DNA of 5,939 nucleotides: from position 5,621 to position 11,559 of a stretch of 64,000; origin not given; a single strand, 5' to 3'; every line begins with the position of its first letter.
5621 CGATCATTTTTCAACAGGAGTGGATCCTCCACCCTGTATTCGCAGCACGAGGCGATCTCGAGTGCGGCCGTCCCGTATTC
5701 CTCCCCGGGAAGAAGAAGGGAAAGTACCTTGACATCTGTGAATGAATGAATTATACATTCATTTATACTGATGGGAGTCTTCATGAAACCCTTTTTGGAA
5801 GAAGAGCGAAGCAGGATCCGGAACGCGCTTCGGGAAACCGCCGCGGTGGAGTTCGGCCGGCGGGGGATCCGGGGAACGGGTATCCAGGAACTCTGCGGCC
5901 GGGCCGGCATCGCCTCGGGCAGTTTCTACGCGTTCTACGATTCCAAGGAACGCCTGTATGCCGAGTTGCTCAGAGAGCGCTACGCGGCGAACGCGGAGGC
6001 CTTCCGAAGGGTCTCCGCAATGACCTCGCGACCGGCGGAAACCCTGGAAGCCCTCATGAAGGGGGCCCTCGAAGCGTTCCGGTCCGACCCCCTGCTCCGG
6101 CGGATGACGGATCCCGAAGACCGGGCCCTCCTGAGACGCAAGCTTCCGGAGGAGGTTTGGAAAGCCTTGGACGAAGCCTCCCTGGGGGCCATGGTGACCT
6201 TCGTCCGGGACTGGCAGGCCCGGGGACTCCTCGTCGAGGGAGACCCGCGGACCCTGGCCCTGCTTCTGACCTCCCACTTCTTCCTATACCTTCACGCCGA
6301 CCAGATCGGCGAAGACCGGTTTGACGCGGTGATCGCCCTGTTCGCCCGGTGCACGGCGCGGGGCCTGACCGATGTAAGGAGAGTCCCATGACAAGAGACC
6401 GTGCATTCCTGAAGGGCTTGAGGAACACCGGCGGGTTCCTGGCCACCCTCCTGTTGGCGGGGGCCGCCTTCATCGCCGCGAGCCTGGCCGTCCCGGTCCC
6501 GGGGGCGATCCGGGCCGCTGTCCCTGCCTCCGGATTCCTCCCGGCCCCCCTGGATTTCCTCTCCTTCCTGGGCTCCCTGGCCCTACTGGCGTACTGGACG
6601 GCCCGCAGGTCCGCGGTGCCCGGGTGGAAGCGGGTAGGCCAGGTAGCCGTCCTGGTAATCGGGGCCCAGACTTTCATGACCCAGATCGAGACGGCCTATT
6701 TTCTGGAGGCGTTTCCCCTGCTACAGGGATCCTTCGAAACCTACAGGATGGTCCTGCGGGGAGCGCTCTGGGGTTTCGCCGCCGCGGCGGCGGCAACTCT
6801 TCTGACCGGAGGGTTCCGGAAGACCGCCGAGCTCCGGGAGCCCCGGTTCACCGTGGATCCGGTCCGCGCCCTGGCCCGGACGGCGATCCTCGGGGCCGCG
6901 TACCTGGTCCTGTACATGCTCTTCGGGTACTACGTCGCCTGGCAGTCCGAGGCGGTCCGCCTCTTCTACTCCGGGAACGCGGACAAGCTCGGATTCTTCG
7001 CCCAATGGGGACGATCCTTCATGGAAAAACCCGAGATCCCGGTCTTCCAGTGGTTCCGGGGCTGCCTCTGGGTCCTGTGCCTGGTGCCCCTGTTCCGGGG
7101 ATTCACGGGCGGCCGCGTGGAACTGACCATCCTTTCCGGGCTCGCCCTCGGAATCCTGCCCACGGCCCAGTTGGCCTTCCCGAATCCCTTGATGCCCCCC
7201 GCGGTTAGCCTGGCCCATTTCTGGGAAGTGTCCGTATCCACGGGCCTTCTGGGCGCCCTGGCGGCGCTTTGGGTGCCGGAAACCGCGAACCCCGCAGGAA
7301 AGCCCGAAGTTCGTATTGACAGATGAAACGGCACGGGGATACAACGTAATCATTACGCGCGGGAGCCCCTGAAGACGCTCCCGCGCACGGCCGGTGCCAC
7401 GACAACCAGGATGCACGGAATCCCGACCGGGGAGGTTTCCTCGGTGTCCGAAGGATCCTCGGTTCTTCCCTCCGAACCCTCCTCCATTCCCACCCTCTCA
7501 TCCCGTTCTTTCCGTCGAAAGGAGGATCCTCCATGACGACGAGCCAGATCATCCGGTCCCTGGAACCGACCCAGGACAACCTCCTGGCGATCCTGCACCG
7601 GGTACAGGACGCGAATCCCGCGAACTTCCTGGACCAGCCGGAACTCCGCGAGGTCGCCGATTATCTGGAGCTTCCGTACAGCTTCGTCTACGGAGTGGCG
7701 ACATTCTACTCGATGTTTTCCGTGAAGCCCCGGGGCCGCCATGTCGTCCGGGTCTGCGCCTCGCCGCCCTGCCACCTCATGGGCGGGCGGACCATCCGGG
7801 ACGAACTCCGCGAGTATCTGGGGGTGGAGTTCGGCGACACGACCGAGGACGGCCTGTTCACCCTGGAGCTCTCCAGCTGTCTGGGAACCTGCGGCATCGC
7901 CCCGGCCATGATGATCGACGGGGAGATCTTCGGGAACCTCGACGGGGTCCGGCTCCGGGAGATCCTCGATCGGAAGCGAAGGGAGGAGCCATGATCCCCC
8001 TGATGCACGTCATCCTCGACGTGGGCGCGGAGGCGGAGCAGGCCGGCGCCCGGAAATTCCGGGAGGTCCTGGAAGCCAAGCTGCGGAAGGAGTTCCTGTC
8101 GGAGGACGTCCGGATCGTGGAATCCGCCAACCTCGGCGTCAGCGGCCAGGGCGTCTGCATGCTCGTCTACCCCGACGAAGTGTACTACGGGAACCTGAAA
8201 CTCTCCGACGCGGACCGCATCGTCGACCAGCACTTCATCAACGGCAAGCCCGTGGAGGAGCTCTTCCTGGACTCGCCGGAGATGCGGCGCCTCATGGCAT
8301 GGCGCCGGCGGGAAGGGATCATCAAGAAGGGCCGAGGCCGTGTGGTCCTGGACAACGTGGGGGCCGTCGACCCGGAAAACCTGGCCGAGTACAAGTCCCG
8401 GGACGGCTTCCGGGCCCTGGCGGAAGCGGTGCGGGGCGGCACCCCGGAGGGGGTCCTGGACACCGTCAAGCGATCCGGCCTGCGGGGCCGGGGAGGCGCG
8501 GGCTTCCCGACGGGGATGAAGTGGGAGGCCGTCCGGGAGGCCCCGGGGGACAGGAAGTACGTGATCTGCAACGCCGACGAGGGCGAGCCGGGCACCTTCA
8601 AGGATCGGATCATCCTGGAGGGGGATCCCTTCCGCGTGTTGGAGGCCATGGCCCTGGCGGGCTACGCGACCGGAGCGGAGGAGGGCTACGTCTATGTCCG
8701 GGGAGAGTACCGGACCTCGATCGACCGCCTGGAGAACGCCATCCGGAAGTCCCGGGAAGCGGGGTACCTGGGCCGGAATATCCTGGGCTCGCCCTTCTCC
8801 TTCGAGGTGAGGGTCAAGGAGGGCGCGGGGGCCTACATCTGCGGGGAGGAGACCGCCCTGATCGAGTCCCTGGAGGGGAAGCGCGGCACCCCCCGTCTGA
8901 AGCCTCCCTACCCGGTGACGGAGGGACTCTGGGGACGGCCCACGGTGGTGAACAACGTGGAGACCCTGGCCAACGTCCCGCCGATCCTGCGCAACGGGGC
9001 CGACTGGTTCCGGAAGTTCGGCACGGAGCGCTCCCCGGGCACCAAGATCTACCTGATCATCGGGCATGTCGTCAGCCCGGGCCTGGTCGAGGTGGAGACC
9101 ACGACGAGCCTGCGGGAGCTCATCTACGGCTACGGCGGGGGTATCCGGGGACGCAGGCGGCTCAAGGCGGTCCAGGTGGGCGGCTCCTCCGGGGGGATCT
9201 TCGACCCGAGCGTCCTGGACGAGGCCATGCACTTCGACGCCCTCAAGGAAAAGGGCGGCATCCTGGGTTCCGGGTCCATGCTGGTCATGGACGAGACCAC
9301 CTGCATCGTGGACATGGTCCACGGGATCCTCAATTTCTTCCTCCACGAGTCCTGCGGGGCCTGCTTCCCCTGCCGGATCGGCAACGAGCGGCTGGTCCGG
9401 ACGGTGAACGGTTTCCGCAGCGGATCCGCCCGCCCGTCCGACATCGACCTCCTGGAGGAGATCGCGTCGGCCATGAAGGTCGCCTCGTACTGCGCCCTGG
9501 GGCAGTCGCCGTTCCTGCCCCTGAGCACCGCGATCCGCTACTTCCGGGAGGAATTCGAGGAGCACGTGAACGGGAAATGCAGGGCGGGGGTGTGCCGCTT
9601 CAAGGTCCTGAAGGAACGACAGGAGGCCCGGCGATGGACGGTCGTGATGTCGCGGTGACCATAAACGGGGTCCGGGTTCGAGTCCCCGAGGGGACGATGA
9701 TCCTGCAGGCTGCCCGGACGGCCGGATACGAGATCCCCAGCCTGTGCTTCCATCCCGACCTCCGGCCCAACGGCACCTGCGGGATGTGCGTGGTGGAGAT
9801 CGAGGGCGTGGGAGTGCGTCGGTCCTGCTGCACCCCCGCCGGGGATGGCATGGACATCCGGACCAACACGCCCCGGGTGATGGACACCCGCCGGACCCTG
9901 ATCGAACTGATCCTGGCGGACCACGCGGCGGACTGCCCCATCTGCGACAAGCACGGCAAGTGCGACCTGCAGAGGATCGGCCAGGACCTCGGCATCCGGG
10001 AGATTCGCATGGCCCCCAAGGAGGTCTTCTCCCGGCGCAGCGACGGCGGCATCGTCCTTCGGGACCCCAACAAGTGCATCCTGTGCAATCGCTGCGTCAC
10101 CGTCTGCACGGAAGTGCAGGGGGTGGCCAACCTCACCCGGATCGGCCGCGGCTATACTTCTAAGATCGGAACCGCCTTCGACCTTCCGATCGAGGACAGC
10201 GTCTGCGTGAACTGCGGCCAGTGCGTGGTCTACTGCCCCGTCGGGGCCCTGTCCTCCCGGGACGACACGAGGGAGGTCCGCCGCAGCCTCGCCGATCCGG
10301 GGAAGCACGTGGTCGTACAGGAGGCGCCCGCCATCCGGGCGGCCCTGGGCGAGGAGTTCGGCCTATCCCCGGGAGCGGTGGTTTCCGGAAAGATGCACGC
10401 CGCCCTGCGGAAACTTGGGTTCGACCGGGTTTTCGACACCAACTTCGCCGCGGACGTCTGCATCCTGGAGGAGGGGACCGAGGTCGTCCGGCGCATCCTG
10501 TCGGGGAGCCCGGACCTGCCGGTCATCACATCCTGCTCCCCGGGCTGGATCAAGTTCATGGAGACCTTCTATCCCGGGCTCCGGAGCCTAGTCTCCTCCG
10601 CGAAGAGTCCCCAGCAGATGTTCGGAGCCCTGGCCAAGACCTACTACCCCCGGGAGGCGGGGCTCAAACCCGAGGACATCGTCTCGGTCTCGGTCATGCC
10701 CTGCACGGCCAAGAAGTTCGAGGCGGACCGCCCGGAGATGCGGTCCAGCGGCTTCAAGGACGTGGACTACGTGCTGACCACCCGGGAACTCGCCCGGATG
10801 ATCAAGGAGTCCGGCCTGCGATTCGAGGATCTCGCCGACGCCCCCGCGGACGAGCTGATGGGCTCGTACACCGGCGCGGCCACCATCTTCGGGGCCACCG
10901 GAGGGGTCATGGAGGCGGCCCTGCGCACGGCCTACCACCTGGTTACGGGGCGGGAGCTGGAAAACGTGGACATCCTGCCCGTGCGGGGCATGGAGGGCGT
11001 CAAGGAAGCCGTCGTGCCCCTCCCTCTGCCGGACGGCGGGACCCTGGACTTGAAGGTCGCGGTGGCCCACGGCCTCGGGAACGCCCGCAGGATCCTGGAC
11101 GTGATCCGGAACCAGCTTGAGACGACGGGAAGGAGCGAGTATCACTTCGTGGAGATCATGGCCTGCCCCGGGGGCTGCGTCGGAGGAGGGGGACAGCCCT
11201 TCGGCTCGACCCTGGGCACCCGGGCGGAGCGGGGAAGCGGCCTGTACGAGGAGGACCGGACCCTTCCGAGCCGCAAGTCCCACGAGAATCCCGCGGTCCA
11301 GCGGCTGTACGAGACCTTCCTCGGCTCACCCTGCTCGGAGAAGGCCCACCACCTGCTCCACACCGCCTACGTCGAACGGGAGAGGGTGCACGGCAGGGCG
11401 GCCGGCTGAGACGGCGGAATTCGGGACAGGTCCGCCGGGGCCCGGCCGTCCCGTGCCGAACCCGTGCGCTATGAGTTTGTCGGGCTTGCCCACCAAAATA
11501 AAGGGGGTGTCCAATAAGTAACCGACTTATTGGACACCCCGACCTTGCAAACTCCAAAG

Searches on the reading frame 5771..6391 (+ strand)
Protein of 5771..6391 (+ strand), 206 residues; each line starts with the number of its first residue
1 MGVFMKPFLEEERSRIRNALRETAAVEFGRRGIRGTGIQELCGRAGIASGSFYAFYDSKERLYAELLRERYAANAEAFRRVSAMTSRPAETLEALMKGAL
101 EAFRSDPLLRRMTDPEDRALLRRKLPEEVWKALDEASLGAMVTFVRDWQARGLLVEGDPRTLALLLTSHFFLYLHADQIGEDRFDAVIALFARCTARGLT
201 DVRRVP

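Call 78: search_protein_families(library=pfam, proteins=[window:5771-6391:+], max_evalue=0.001)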
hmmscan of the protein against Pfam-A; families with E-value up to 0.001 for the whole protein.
window:5771-6391:+ (206 aa): 1 family
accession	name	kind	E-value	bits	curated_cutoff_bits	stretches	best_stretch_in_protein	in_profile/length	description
PF00440.29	TetR_N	-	4.9e-09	36.3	24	1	22-66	3-47/47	Bacterial regulatory proteins, tetR family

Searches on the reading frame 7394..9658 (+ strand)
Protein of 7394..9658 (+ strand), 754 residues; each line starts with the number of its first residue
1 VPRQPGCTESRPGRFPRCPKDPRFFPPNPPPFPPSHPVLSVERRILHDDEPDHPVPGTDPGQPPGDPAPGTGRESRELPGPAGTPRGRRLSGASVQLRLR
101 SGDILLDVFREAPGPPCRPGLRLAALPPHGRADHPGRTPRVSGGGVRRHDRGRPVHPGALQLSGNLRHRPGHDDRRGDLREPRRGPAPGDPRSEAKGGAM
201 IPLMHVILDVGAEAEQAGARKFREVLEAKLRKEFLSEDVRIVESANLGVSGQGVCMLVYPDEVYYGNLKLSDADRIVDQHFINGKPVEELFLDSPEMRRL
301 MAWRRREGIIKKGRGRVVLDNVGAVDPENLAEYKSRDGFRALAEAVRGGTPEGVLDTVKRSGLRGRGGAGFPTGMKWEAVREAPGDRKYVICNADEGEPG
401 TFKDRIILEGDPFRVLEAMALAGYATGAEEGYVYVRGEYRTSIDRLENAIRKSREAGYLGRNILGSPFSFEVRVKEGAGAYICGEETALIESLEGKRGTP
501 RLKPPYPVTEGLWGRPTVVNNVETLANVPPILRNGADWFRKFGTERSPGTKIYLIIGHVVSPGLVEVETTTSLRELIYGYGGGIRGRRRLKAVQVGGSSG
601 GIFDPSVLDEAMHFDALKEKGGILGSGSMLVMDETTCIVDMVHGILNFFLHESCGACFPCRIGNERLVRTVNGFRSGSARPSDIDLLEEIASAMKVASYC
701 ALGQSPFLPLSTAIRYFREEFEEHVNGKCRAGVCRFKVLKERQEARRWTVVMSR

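Call 78: search_protein_families(library=pfam, proteins=[window:7394-9658:+], max_evalue=0.001)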
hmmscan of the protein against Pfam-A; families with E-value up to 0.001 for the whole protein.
window:7394-9658:+ (754 aa): 4 families
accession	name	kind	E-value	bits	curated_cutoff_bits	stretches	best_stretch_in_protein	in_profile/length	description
PF01512.22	Complex1_51K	-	7.7e-50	169.1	31.2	1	358-529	1-149/150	Nuo51 FMN-binding domain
PF10589.14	NADH_4Fe-4S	-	1.5e-26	92.5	23.5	1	640-724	1-85/85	NADH-ubiquinone oxidoreductase-F iron-sulfur binding region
PF22461.2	SLBB_2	-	7.8e-06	26.3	27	1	553-599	3-51/79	SLBB domain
PF10531.15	SLBB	-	2.8e-05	24.3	27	1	555-602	4-54/55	SLBB domain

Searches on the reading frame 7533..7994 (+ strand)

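Call 78: search_protein_families(library=pfam, proteins=[window:7533-7994:+], max_evalue=0.001)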
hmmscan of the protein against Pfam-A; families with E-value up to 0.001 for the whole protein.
window:7533-7994:+ (153 aa): 1 family
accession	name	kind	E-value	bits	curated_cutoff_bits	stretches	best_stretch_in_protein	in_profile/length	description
PF01257.25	2Fe-2S_thioredx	-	3.1e-44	150.8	24.8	1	5-147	3-143/145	Thioredoxin-like [2Fe-2S] ferredoxin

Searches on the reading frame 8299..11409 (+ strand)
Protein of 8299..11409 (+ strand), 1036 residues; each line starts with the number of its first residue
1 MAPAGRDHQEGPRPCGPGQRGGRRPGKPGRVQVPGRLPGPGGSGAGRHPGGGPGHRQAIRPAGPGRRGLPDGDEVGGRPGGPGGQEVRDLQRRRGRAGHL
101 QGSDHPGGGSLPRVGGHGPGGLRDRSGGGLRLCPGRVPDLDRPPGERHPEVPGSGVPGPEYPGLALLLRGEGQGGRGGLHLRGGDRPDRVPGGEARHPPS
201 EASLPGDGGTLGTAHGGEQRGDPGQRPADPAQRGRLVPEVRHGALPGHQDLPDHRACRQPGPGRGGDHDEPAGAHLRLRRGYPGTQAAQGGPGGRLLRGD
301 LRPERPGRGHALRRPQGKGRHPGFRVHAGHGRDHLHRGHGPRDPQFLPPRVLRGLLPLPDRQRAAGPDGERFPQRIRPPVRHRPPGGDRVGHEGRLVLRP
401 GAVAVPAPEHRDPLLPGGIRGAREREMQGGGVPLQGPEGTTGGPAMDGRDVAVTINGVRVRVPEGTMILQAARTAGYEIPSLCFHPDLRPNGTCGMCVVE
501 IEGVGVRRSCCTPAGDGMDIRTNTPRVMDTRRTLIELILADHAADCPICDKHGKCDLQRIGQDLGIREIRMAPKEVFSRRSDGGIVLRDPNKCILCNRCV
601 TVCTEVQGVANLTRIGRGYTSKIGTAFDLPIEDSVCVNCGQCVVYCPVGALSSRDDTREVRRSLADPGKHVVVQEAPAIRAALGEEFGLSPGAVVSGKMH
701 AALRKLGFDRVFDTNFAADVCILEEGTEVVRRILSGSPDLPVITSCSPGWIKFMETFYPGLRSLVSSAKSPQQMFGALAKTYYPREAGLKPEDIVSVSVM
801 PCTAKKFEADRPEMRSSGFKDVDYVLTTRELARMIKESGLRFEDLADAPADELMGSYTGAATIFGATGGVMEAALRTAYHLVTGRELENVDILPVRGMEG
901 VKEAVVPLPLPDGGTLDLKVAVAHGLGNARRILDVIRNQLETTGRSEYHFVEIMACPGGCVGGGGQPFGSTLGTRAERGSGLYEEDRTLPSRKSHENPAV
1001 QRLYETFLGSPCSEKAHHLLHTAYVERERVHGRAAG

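Call 78: search_protein_families(library=pfam, proteins=[window:8299-11409:+], max_evalue=0.001)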
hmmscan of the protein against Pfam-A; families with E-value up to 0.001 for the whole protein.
window:8299-11409:+ (1036 aa): 12 families
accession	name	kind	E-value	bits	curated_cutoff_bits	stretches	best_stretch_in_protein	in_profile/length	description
PF02906.19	Fe_hyd_lg_C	-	6.6e-89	298.2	22.1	1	669-964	1-245/245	Iron only hydrogenase large subunit, C-terminal domain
PF02256.22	Fe_hyd_SSU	-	1.6e-23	82.9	24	1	975-1027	4-56/56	Iron hydrogenase small subunit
PF13510.11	Fer2_4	-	8e-20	71.1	22.8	1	449-524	2-81/82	2Fe-2S iron-sulfur cluster binding domain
PF10588.14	NADH-G_4Fe-4S_3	-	2.1e-14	53.2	27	1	531-570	1-40/40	NADH-ubiquinone oxidoreductase-G iron-sulfur binding region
PF22117.2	Fer4_Nqo3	-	2.9e-09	37.4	27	1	585-651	3-66/67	NADH-quinone oxidoreductase subunit 3, ferredoxin-like domain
PF13237.11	Fer4_10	-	4.8e-08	33.2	25.5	0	586-604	2-21/53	4Fe-4S dicluster domain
PF00111.32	Fer2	-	1.4e-07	31.8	21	1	454-504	2-50/77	2Fe-2S iron-sulfur cluster binding domain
PF12838.12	Fer4_7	-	5.2e-07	30.5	27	1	592-650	1-52/52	4Fe-4S dicluster domain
PF12837.12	Fer4_6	-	6.2e-07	29.5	25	1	586-604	2-20/24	4Fe-4S binding domain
PF00037.32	Fer4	-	1.8e-06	27.9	21.1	1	631-651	3-23/24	4Fe-4S binding domain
PF12797.12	Fer4_2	-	3.9e-05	23.8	24.5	0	585-604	2-21/22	4Fe-4S binding domain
PF13484.11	Fer4_16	-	0.00033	21.8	30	0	636-658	2-24/66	4Fe-4S double cluster binding domain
